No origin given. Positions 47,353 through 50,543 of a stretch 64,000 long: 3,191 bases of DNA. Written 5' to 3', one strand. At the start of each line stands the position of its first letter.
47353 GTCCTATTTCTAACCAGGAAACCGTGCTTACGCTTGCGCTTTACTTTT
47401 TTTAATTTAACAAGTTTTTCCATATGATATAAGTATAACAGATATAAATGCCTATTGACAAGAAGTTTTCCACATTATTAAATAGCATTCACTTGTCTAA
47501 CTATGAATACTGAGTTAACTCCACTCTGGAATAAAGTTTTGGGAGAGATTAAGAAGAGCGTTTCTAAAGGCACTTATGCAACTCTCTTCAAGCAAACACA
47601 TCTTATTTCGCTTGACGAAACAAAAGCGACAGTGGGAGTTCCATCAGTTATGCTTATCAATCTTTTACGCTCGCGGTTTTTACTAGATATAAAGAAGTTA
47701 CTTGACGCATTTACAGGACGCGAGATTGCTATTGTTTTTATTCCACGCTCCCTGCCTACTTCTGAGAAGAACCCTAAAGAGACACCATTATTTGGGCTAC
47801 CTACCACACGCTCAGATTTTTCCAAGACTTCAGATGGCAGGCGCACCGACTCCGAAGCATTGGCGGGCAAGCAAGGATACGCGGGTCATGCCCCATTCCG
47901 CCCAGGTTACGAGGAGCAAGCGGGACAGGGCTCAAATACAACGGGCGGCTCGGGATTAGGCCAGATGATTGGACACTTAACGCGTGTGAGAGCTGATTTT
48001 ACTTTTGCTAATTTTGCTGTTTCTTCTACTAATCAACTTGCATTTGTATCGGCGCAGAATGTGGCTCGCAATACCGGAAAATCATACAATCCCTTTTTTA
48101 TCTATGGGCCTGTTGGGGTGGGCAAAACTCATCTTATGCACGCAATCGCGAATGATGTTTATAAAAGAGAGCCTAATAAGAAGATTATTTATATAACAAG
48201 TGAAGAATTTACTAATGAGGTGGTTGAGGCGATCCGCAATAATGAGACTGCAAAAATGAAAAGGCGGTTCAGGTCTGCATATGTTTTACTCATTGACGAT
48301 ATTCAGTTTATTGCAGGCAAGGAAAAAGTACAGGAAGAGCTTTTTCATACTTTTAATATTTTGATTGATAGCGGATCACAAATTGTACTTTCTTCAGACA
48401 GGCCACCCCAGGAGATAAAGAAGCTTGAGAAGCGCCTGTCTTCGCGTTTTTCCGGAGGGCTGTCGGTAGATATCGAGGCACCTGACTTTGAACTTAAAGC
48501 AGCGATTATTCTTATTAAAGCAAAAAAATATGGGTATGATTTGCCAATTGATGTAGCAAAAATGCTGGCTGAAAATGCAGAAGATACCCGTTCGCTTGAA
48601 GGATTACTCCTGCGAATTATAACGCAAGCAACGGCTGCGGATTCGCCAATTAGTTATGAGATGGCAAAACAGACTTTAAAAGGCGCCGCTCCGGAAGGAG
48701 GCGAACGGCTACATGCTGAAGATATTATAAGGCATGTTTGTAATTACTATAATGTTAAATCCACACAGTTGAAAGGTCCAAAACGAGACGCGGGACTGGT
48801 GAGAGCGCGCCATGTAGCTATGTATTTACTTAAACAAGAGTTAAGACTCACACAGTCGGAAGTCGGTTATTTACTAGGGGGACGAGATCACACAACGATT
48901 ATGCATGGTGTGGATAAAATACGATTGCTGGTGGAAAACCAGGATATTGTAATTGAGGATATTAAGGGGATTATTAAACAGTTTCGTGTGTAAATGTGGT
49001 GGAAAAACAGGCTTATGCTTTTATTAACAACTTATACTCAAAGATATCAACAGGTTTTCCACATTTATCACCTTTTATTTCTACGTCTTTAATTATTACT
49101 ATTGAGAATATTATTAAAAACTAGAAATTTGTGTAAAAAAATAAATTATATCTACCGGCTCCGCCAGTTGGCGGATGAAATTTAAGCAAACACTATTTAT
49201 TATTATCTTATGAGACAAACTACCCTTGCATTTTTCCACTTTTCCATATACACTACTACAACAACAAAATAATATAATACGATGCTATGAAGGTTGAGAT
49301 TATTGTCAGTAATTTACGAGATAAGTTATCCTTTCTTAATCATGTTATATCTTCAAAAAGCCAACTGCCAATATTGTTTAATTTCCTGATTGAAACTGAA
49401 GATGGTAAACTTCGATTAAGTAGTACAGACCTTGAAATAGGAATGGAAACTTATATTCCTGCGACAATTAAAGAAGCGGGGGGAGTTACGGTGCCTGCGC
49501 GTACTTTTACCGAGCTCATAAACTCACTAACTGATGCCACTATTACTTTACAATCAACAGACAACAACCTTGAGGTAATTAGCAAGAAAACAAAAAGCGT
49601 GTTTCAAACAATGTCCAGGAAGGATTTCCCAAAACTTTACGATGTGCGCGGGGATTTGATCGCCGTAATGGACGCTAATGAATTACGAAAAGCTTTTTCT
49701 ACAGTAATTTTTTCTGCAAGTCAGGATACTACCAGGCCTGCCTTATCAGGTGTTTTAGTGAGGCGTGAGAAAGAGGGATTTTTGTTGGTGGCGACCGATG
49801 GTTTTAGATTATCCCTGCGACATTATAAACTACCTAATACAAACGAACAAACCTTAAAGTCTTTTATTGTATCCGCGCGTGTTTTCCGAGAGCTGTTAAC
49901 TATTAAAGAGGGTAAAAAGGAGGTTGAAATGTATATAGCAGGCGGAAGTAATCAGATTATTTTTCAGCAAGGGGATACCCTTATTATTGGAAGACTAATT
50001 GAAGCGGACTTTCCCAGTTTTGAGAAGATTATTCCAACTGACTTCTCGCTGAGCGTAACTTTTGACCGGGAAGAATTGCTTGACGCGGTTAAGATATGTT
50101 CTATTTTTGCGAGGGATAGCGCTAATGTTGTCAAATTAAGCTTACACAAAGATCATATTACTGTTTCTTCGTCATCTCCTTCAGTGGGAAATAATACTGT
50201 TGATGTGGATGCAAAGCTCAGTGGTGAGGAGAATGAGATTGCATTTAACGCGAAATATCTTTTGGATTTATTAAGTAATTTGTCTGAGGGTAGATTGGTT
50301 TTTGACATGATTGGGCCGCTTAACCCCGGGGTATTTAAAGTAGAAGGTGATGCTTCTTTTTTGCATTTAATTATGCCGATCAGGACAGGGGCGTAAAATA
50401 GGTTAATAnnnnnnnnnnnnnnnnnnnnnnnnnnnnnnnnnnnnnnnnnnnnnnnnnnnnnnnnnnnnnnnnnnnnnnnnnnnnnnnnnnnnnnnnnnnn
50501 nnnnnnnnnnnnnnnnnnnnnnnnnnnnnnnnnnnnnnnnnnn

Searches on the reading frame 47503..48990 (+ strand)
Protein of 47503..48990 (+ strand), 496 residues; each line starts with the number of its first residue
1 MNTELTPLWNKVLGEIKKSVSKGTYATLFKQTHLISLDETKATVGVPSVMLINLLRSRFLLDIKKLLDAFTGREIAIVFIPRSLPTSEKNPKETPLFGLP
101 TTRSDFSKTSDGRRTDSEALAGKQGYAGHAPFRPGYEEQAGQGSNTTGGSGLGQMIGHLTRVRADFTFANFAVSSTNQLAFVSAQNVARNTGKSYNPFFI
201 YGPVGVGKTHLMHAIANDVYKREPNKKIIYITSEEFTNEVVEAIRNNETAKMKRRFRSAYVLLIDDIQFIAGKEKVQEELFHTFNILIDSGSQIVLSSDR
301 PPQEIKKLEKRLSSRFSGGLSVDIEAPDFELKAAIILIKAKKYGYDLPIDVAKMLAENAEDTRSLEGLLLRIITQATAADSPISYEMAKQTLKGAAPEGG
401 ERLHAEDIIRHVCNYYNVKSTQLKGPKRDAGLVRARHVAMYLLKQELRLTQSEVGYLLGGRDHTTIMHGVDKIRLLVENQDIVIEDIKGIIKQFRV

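Call 50: search_protein_families(library=pfam, proteins=[window:47503-48990:+], max_evalue=0.01)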
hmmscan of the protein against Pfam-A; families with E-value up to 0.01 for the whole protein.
window:47503-48990:+ (496 aa): 19 families
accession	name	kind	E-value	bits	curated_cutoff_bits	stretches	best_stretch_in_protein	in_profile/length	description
PF00308.24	Bac_DnaA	-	1e-64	218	23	1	164-323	3-162/162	Bacterial DnaA ATPAse domain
PF08299.17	Bac_DnaA_C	-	1.2e-22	80.1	31.5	1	406-473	2-69/69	Bacterial dnaA protein helix-turn-helix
PF00004.35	AAA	-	8e-09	36.5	21.2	1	200-307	3-117/131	ATPase family associated with various cellular activities (AAA)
PF11638.13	DnaA_N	-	1.6e-08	34.6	24.6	1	8-68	3-64/65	DnaA N-terminal domain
PF13173.12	AAA_14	-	5.4e-08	33.4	27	1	196-295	3-101/129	AAA domain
PF01695.23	IstB_IS21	-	9.5e-08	32.3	24.1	1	199-301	96-195/238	IstB-like ATP binding protein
PF01637.24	ATPase_2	-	3.6e-07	30.7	33.2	1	193-300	18-118/225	ATPase domain predominantly from Archaea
PF13401.12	AAA_22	-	3.5e-05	24.6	27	1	198-296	8-120/130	AAA domain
PF25199.1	nSTAND_NTPase5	-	0.00018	21.8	34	1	188-272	34-110/145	Novel STAND NTPase 5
PF13191.12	AAA_16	-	0.00028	21.9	32.6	1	191-252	21-90/167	AAA ATPase domain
PF12775.13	AAA_7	-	0.00035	20.6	25.8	1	183-269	21-111/181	P-loop containing dynein motor region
PF02562.22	PhoH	-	0.00041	20.3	27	1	193-278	17-98/205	PhoH-like protein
PF00910.28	RNA_helicase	-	0.0014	19.5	21.5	1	199-242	2-45/105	RNA helicase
PF07728.20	AAA_5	-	0.0032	17.9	22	0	198-281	2-87/139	AAA domain (dynein-related subfamily)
PF03969.22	AFG1_ATPase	-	0.005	16.3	27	1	153-248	23-110/361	AFG1-like ATPase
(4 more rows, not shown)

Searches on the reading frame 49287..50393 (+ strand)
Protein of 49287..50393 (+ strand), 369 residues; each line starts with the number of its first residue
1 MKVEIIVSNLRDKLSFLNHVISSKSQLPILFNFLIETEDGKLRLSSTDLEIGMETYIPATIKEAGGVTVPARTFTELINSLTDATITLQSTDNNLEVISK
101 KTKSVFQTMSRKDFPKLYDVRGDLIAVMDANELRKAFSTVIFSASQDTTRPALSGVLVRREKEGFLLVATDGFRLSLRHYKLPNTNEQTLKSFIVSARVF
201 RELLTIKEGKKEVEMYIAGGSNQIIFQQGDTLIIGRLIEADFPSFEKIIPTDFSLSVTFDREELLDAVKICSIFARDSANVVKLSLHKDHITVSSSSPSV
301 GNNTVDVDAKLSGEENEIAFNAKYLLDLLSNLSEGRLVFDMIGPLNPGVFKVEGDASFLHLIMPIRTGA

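Call 50: search_protein_families(library=pfam, proteins=[window:49287-50393:+], max_evalue=0.01)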
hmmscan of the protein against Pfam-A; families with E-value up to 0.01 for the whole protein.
window:49287-50393:+ (369 aa): 3 families
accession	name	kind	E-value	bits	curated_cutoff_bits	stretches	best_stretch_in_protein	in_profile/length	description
PF00712.24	DNA_pol3_beta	-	4.8e-28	98.2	24.4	2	1-117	1-119/120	DNA polymerase III beta subunit, N-terminal domain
PF02767.21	DNA_pol3_beta_2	-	1.2e-25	90.4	27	2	129-243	3-115/116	DNA polymerase III beta subunit, central domain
PF02768.20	DNA_pol3_beta_3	-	5e-24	84.9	27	1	247-366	2-121/121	DNA polymerase III beta subunit, C-terminal domain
